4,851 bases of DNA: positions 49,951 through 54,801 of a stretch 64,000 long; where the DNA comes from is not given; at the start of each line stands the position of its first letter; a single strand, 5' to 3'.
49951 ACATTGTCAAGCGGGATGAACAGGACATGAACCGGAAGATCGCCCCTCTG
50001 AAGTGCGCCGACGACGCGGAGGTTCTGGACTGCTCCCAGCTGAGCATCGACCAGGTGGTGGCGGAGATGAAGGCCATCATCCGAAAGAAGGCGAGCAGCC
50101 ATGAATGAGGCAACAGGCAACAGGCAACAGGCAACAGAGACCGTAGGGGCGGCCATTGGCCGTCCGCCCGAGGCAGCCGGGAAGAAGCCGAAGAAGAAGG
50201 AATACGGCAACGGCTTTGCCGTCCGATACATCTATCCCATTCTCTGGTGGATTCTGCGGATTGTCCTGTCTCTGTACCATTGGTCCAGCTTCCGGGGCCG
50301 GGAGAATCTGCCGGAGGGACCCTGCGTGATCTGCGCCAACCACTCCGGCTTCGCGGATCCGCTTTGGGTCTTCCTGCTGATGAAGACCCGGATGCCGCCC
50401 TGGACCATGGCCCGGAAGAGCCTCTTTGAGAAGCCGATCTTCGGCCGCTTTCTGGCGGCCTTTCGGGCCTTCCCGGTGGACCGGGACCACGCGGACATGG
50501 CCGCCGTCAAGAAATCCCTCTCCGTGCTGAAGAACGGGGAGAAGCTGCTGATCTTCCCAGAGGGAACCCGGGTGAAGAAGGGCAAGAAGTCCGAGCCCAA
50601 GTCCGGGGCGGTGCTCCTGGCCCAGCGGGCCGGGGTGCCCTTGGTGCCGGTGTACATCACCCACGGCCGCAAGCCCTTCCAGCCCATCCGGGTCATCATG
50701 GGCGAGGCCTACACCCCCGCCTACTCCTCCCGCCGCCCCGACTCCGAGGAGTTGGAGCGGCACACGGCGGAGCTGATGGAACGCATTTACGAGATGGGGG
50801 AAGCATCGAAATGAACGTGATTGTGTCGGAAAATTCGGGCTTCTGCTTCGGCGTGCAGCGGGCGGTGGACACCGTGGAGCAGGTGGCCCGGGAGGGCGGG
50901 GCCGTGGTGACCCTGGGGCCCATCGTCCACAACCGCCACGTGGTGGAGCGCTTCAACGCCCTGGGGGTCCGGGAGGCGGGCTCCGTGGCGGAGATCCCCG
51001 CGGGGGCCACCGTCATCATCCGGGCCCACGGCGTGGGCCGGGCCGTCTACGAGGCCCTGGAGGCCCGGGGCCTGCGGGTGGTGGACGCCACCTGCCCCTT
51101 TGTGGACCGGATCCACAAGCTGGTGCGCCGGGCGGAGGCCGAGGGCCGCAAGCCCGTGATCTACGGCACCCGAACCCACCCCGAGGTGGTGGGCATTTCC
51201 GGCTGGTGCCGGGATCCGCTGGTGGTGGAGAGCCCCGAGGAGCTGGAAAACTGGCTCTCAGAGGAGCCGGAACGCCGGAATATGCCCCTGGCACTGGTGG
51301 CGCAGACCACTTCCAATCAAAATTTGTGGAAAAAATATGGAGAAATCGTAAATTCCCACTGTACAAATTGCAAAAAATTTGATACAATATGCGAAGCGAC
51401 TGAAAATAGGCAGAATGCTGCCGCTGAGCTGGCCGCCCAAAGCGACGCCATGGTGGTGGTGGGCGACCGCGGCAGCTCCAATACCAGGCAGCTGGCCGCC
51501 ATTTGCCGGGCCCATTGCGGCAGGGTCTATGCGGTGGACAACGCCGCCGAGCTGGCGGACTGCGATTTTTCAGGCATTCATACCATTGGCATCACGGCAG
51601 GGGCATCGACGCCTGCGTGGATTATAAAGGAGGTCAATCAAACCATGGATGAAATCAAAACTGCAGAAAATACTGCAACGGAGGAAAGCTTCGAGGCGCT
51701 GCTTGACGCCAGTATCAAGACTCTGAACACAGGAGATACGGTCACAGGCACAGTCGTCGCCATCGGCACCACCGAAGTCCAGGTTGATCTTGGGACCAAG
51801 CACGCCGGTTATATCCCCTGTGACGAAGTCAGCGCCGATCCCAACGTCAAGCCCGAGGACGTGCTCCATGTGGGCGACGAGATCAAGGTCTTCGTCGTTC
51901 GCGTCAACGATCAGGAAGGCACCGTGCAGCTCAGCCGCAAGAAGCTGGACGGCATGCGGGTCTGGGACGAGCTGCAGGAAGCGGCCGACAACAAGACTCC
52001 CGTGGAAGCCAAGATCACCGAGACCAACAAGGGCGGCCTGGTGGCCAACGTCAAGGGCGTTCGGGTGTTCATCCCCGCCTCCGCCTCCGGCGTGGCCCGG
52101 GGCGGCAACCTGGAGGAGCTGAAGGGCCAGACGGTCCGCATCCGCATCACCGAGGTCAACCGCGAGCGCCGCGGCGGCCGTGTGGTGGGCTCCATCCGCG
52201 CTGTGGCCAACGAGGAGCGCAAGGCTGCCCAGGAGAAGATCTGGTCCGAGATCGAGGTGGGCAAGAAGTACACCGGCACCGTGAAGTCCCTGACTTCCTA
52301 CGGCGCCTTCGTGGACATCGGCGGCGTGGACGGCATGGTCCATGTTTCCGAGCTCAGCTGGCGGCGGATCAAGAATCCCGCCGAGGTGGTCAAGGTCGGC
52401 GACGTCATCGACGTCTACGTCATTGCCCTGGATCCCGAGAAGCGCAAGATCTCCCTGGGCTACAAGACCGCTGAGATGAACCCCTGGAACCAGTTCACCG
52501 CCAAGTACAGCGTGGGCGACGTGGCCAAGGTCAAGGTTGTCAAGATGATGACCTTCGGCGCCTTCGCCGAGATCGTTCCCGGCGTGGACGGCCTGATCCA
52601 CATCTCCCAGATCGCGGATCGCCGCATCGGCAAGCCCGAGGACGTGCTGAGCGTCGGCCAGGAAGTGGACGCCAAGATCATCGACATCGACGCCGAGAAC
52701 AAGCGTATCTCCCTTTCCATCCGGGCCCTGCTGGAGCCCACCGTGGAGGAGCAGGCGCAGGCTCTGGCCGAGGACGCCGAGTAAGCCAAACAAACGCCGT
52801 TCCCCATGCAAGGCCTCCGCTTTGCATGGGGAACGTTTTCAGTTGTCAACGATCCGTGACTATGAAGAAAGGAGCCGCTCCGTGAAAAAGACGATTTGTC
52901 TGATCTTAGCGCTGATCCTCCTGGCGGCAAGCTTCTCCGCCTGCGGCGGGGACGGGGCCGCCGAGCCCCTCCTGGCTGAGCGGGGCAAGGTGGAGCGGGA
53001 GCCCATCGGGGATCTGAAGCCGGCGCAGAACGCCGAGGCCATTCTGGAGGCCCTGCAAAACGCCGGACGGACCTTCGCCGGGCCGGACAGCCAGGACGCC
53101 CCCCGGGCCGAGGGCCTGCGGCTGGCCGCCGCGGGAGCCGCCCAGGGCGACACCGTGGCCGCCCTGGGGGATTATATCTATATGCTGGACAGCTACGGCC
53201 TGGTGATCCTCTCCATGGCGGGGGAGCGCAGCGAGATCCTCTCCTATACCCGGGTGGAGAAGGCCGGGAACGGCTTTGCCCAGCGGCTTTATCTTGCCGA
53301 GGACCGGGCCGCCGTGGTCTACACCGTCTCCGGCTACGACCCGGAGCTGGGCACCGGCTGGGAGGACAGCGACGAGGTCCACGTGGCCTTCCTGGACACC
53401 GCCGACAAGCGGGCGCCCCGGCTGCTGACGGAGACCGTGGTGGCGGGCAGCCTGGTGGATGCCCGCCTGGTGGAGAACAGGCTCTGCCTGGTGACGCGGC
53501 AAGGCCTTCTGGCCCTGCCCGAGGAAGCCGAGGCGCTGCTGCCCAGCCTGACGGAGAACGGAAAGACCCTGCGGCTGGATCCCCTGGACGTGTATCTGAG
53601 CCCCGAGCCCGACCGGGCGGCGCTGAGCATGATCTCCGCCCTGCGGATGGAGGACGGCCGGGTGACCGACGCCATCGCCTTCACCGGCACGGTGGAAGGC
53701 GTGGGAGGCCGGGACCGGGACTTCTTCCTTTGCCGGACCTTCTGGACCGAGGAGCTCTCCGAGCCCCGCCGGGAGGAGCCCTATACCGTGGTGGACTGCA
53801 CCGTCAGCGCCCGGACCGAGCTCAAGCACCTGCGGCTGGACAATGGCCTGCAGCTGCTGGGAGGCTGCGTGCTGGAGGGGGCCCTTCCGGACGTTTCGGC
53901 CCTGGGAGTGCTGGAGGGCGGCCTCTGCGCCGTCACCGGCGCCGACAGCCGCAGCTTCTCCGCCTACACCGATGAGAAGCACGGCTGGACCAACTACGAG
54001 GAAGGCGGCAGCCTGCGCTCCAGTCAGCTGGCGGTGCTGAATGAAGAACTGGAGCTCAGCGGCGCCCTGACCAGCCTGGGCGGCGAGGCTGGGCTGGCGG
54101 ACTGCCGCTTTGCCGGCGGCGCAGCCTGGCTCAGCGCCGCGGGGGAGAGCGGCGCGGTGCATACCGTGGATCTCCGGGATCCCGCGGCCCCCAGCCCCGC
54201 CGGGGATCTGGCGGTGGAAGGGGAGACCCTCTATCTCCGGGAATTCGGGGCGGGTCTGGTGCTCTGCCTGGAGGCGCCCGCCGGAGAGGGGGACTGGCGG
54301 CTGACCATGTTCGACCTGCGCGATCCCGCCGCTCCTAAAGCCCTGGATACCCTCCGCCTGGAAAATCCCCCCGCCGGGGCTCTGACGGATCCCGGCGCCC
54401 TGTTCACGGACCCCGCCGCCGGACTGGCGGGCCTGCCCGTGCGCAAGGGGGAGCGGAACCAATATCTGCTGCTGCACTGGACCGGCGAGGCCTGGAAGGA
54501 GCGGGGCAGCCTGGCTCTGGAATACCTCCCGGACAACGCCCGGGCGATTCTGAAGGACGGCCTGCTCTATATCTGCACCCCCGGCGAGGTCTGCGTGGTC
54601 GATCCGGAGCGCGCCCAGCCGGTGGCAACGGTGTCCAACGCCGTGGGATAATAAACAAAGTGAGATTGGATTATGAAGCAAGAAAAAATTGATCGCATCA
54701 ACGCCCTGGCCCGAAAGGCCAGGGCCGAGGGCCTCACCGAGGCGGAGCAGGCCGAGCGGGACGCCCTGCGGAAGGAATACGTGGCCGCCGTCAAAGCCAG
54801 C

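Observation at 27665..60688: Modular family of heptamer arrays and nested palindromes colonising both spacers and ORFs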

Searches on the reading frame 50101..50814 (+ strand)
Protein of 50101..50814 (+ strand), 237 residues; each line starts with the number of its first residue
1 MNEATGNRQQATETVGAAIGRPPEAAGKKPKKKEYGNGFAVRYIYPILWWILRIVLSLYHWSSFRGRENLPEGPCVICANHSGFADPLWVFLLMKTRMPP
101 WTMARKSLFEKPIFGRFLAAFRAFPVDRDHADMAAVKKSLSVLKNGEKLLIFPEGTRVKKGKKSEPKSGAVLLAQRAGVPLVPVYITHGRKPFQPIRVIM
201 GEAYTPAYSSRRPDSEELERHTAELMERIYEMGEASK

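Call 9: search_protein_families(library=pfam, proteins=[window:50101-50814:+])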
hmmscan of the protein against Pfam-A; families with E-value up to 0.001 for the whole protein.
window:50101-50814:+ (237 aa): 1 family
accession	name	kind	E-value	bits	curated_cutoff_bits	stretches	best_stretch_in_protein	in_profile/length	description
PF01553.26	Acyltransferase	-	2.2e-27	95.9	23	1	64-186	4-131/132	Acyltransferase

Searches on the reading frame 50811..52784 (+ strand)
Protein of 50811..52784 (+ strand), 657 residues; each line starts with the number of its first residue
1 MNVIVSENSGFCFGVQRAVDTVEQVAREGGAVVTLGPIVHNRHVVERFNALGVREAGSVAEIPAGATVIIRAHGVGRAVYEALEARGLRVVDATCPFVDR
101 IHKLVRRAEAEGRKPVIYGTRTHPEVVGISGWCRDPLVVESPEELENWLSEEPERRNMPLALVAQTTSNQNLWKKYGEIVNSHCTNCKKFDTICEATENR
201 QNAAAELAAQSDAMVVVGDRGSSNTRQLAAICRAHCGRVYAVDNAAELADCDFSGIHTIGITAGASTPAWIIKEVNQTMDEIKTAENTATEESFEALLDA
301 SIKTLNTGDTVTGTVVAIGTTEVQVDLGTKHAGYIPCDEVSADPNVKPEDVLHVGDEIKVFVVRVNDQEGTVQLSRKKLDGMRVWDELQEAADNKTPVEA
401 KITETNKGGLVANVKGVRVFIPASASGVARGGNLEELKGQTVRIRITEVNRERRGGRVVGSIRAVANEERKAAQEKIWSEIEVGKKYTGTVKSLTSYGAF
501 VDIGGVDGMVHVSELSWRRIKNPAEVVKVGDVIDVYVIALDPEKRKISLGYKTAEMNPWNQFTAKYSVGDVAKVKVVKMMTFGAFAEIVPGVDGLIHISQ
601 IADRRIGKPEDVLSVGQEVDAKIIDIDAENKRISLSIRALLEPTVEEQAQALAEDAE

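Call 9: search_protein_families(library=pfam, proteins=[window:50811-52784:+])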
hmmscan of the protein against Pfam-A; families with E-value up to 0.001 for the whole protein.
window:50811-52784:+ (657 aa): 6 families
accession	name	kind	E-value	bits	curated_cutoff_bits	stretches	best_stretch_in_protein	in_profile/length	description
PF02401.23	LYTB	-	5.5e-92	308.3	24.5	1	3-279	1-266/267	LytB protein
PF00575.29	S1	-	6e-62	206.4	22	4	481-552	2-74/74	S1 RNA binding domain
PF23459.1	S1_RRP5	-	5.9e-16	59.2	27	0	484-549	4-70/72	RRP5 S1 domain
PF21710.3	Spt6_S1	-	9.3e-08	32.7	27.5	0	568-638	16-87/91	Spt6, S1/OB domain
PF17092.11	PCB_OB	-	0.00017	22.7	27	0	288-360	11-95/111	Penicillin-binding protein OB-like domain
PF18614.7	RNase_II_C_S1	-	0.0005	20.3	26.6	0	527-549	34-56/59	RNase II-type exonuclease C-terminal S1 domain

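Call 15: find_related_loci(query=window:50811-52784:+, collection=genome_contigs, flank=10000)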
Query window:50811-52784:+ (657 aa) in genome_contigs; peptide patterns used: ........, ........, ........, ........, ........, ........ (x = any residue, [..] = any of these).
547 stretches matched a pattern; 456 encode a relative of the query (tblastn E <= 1e-3); the best 80 are kept; 80 distinct loci.
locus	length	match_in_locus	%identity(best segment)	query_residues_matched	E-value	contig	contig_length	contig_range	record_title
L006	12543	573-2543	92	1-657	0e+0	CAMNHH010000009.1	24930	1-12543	MAG: uncultured Clostridia bacterium isolate SRR873597_bin.88_metaWRAP_v1.3_MAG genome assembly, contig: NODE.4291_lengt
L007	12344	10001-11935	92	1-645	0e+0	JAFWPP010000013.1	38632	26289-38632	MAG: Oscillospiraceae bacterium isolate RGIG5955 Sheep_Omasum-1__c422, whole genome shotgun sequence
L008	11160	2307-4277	92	1-657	0e+0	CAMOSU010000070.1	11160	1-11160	MAG: uncultured Clostridia bacterium isolate SRR873605_bin.124_metaWRAP_v1.3_MAG genome assembly, contig: NODE_14466_len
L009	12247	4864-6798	91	1-645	0e+0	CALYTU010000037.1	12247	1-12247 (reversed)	MAG: uncultured Clostridia bacterium isolate SRR7188236_bin.37_metaWRAP_v1.3_MAG genome assembly, contig: ERZ9280836.304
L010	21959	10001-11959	90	1-645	0e+0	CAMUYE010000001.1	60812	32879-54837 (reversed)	MAG TPA_asm: uncultured Clostridia bacterium isolate SRR8387720_bin.46_metaWRAP_v1.3_MAG genome assembly, contig: ERZ142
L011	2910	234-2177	88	1-645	0e+0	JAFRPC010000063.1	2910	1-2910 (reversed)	MAG: Oscillospiraceae bacterium isolate RGIG2672 Goat_Omasum-2__c335863, whole genome shotgun sequence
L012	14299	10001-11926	85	3-645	0e+0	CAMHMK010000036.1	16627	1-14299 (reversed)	MAG: uncultured Clostridia bacterium isolate SRR11784279_bin.64_metaWRAP_v1.3_MAG genome assembly, contig: ERZ12202740.5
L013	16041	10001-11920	85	5-645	0e+0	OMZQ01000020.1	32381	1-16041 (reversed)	uncultured Clostridiales bacterium isolate RUG104 genome assembly, contig: scaffold_1057, whole genome shotgun sequence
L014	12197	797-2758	82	2-645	0e+0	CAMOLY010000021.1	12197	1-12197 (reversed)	MAG: uncultured Clostridia bacterium isolate SRR873608_bin.155_metaWRAP_v1.3_MAG genome assembly, contig: NODE_16412_len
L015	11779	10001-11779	89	1-638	0e+0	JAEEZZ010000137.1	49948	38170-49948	MAG: Oscillospiraceae bacterium isolate Tb.RUG.97 k141_9155943_flag=0_multi=103.2262_len=49948, whole genome shotgun seq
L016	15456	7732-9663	80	1-645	0e+0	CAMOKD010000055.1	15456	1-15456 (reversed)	MAG: uncultured Clostridia bacterium isolate SRR873601_bin.87_metaWRAP_v1.3_MAG genome assembly, contig: NODE_11085_leng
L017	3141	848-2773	79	3-648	0e+0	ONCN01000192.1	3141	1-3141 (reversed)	uncultured Clostridiales bacterium isolate RUG175 genome assembly, contig: scaffold_17274, whole genome shotgun sequence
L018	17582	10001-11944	75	1-651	0e+0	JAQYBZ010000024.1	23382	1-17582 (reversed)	MAG: Bacillota bacterium isolate SUG1728 k141_3576465, whole genome shotgun sequence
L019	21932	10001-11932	86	1-645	0e+0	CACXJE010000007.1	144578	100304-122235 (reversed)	MAG: Ruminococcaceae bacterium isolate RUG11311 genome assembly, contig: RUG11311_asm_7, whole genome shotgun sequence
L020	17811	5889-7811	73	1-644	0e+0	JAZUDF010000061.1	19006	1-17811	MAG: Faecousia sp. isolate T1900045310_TH20190080.MAGScoT_cleanbin_000020 SGB_6217_k141_1548273, whole genome shotgun se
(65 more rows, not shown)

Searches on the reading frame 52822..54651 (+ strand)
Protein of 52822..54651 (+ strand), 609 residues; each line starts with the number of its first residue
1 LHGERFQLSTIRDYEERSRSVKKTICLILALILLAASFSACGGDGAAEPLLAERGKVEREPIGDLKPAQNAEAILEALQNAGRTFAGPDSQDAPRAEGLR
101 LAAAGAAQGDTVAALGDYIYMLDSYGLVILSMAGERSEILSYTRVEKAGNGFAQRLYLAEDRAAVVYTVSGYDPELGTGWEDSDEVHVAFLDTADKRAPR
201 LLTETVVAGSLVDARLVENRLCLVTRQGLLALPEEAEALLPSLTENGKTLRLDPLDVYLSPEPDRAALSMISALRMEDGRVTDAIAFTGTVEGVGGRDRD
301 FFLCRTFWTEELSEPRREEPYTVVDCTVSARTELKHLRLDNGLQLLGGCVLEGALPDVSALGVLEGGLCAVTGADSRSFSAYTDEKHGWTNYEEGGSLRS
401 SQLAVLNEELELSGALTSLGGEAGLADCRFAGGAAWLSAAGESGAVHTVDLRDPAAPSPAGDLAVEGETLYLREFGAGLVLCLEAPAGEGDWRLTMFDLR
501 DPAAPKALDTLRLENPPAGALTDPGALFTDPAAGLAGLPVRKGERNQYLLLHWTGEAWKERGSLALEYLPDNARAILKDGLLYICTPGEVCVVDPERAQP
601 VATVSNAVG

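Call 22: search_protein_families(library=pfam, proteins=[window:52822-54651:+])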
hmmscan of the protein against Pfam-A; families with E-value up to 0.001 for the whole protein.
window:52822-54651:+ (609 aa): 1 family
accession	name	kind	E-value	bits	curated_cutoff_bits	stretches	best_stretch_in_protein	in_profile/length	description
PF09826.15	Beta_propel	-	1.6e-39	136.6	22.4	1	104-594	9-491/495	Beta propeller domain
